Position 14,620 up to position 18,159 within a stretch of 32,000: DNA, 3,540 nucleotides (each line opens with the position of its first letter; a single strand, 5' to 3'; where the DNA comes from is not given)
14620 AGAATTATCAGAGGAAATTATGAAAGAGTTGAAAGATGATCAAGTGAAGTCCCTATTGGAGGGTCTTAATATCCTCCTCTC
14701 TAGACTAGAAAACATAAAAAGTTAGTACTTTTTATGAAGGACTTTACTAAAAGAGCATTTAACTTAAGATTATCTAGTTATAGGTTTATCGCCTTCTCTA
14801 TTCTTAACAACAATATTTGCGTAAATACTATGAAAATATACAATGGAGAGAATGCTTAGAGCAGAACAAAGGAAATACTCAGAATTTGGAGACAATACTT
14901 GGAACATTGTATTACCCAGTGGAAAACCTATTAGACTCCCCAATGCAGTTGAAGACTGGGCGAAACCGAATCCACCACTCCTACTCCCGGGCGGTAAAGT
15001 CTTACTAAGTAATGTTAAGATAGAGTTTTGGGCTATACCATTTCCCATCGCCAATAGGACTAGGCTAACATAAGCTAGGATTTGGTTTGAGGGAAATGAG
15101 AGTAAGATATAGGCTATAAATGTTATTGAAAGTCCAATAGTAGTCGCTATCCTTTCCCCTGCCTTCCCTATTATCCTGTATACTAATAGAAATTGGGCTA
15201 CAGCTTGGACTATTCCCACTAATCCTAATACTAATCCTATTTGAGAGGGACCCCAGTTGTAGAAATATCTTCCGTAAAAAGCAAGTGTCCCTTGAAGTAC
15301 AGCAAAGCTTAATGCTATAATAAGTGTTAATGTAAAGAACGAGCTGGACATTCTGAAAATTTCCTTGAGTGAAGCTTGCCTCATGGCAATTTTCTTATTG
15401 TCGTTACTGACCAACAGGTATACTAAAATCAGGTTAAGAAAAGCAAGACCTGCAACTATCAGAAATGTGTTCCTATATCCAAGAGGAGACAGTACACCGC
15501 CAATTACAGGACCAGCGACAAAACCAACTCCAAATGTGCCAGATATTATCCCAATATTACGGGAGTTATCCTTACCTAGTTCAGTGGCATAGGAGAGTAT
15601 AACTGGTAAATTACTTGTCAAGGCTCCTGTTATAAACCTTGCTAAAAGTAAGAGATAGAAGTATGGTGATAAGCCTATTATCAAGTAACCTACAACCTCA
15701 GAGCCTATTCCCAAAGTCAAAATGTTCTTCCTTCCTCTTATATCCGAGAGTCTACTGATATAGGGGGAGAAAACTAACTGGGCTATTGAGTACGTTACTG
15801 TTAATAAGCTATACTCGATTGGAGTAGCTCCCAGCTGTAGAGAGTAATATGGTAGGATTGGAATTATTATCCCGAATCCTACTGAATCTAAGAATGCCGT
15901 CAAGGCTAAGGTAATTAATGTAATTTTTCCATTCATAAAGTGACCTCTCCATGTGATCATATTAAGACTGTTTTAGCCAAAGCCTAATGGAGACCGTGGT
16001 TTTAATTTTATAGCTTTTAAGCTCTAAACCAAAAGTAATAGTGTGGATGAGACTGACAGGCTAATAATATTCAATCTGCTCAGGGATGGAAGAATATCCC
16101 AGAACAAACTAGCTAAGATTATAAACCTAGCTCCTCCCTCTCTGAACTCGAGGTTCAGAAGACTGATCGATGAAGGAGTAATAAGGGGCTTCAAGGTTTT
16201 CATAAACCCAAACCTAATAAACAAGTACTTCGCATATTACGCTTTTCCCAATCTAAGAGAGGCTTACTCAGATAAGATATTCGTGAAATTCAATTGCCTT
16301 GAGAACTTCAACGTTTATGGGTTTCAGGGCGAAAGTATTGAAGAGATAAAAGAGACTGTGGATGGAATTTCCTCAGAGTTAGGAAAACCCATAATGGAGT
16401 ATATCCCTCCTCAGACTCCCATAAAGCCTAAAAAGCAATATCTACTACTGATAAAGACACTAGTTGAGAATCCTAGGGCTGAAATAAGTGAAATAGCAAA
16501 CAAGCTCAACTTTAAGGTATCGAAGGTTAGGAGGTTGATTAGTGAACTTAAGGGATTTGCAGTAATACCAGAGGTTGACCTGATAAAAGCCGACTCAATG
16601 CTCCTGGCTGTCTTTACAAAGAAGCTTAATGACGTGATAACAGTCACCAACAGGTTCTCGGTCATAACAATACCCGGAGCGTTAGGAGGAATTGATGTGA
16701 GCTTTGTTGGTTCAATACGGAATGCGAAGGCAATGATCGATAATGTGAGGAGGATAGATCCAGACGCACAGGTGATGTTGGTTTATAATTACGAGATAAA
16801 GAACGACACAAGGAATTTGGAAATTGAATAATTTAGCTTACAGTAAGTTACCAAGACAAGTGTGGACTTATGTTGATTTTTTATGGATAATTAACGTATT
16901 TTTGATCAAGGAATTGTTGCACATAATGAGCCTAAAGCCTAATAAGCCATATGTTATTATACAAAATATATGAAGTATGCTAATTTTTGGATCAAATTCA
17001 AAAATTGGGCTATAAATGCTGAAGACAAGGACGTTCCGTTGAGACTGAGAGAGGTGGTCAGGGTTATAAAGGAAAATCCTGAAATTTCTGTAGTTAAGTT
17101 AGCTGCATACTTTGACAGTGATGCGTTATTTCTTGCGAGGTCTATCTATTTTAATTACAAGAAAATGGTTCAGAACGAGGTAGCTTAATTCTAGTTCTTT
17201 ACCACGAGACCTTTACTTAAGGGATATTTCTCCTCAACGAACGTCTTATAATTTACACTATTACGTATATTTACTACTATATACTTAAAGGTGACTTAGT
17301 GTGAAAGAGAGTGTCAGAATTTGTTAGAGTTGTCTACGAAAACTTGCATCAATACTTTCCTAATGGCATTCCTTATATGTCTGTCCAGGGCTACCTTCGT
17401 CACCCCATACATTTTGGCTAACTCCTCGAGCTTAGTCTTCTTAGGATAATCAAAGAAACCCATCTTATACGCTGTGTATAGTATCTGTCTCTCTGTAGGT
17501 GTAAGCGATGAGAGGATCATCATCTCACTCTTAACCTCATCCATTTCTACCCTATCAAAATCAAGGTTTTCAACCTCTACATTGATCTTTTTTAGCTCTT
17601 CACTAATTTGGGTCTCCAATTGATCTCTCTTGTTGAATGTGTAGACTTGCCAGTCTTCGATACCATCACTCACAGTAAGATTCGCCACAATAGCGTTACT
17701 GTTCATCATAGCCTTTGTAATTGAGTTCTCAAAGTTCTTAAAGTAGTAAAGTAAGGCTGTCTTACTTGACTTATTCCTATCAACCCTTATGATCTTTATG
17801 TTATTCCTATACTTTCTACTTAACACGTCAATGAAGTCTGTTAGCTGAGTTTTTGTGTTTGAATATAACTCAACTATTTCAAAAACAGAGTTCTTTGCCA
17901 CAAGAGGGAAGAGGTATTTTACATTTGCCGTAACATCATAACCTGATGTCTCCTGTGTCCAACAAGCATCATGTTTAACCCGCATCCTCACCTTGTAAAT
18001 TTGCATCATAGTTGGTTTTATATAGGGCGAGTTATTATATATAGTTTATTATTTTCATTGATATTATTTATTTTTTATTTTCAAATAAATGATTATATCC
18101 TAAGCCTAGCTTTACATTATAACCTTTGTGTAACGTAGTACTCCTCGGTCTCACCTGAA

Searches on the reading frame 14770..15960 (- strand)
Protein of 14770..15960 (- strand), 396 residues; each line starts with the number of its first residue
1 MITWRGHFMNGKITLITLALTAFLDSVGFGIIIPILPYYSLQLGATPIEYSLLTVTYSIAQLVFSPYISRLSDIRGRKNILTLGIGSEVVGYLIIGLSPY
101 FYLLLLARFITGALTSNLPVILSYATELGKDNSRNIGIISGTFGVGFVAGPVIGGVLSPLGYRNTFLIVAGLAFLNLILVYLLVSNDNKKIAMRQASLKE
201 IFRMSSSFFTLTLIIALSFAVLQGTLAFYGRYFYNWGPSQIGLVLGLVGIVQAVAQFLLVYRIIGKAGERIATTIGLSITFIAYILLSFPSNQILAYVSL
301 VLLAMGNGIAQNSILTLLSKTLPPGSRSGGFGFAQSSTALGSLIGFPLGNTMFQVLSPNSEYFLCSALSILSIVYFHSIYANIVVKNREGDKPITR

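Call 64: search_protein_families(library=pfam, proteins=[window:14770-15960:-], max_evalue=0.0001)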
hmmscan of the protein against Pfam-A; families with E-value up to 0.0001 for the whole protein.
window:14770-15960:- (396 aa): 3 families
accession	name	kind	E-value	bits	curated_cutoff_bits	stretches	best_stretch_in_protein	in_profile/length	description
PF07690.21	MFS_1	-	6e-48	164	33.4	2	18-227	1-223/347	Major Facilitator Superfamily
PF12832.13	MFS_1_like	-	1.8e-09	37.6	25.2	0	14-158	213-362/373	MFS_1 like family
PF13347.12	MFS_2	-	1.6e-07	30.7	27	1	138-316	143-337/427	MFS/sugar transport protein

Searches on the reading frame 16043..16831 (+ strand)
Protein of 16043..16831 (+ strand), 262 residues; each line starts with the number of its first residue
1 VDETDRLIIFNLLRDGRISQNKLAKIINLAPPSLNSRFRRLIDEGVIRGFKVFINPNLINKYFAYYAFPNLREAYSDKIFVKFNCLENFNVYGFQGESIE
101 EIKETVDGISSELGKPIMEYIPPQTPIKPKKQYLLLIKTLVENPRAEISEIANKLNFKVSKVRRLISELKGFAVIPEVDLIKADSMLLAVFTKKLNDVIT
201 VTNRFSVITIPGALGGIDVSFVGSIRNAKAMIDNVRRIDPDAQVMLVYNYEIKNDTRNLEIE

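Call 64: search_protein_families(library=pfam, proteins=[window:16043-16831:+], max_evalue=0.0001)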
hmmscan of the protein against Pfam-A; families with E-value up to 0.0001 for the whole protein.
window:16043-16831:+ (262 aa): 3 families
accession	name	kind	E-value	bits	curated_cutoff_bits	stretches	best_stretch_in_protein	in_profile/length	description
PF13412.12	HTH_24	-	5.8e-19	67.8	21.9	1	1-48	1-48/48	Winged helix-turn-helix DNA-binding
PF13404.12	HTH_AsnC-type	-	6.9e-13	48.6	27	1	1-41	1-41/42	AsnC-type helix-turn-helix domain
PF01047.28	MarR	-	3.1e-06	27.4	24.6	0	7-48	7-48/59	MarR family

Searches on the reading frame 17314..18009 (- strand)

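Call 64: search_protein_families(library=pfam, proteins=[window:17314-18009:-], max_evalue=0.0001)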
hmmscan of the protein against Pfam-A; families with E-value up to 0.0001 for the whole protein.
window:17314-18009:- (231 aa): 2 families
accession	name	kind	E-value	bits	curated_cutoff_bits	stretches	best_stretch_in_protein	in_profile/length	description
PF04967.18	HTH_10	-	4.1e-19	68.6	23.1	1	169-220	1-52/53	HTH DNA binding domain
PF04545.22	Sigma70_r4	-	1.9e-05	24.5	24.1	1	166-219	2-48/50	Sigma-70, region 4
